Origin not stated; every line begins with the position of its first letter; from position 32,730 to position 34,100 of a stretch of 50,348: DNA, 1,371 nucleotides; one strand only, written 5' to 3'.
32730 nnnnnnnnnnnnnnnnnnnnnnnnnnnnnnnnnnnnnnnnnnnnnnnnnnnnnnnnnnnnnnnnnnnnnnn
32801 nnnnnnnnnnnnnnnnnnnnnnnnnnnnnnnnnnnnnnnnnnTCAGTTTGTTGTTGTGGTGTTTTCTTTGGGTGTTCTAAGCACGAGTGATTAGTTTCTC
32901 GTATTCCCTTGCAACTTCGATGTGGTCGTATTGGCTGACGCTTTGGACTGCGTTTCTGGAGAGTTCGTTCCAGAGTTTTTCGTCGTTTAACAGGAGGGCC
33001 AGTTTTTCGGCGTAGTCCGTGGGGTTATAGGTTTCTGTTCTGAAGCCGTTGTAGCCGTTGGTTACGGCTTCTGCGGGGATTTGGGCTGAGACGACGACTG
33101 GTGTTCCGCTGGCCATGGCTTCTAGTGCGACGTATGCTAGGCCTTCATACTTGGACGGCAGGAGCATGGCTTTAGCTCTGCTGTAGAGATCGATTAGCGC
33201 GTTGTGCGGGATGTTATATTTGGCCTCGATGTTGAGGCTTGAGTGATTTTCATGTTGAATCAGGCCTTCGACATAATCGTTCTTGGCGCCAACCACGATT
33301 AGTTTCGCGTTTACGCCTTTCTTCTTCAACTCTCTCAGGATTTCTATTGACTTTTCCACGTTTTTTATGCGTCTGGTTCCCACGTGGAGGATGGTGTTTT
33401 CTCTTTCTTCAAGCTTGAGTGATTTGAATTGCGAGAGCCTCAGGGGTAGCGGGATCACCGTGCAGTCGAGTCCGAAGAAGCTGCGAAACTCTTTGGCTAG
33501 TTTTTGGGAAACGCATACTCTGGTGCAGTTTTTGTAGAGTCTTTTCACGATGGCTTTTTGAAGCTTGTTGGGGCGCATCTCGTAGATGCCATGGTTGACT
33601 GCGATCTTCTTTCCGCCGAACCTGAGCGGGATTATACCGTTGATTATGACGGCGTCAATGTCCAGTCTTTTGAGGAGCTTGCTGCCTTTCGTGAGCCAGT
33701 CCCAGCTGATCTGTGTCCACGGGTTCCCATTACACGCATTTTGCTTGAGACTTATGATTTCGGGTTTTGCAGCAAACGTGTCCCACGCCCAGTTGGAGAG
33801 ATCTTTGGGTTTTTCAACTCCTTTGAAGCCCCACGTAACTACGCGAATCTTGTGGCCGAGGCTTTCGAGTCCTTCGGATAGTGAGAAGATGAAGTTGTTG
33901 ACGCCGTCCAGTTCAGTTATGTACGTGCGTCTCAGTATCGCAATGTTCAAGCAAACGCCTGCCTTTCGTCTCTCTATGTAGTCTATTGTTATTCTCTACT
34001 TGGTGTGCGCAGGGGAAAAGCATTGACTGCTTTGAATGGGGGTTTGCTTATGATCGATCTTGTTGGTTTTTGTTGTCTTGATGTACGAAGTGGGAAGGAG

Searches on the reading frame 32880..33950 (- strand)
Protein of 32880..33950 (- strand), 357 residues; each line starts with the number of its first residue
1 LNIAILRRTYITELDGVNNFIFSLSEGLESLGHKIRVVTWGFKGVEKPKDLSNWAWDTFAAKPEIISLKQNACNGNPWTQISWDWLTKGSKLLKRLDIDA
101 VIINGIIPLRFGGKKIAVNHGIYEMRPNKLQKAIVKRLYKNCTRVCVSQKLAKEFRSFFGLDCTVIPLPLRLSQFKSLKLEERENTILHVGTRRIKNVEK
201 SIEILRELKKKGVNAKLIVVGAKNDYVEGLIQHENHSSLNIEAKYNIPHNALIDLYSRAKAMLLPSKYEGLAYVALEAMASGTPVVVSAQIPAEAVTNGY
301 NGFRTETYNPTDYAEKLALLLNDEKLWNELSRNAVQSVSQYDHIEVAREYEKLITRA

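Call 53: search_protein_families(library=pfam, proteins=[window:32880-33950:-], max_evalue=0.001)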
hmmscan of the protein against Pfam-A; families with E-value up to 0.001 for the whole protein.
window:32880-33950:- (357 aa): 5 families
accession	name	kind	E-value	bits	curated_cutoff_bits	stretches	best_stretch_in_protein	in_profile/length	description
PF00534.26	Glycos_transf_1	-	2e-30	106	26.4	1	174-334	5-169/172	Glycosyl transferases group 1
PF13692.12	Glyco_trans_1_4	-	1.7e-21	77.4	27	1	185-323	2-142/142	Glycosyl transferases group 1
PF13439.12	Glyco_transf_4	-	4.1e-14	53.4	28.5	1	15-169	2-165/170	Glycosyltransferase Family 4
PF20706.3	GT4-conflict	-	1.3e-11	44.6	26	1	146-290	152-313/385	Family 4 Glycosyltransferase in conflict systems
PF13524.12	Glyco_trans_1_2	-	5e-07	30.2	25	1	203-340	4-131/144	Glycosyl transferase-like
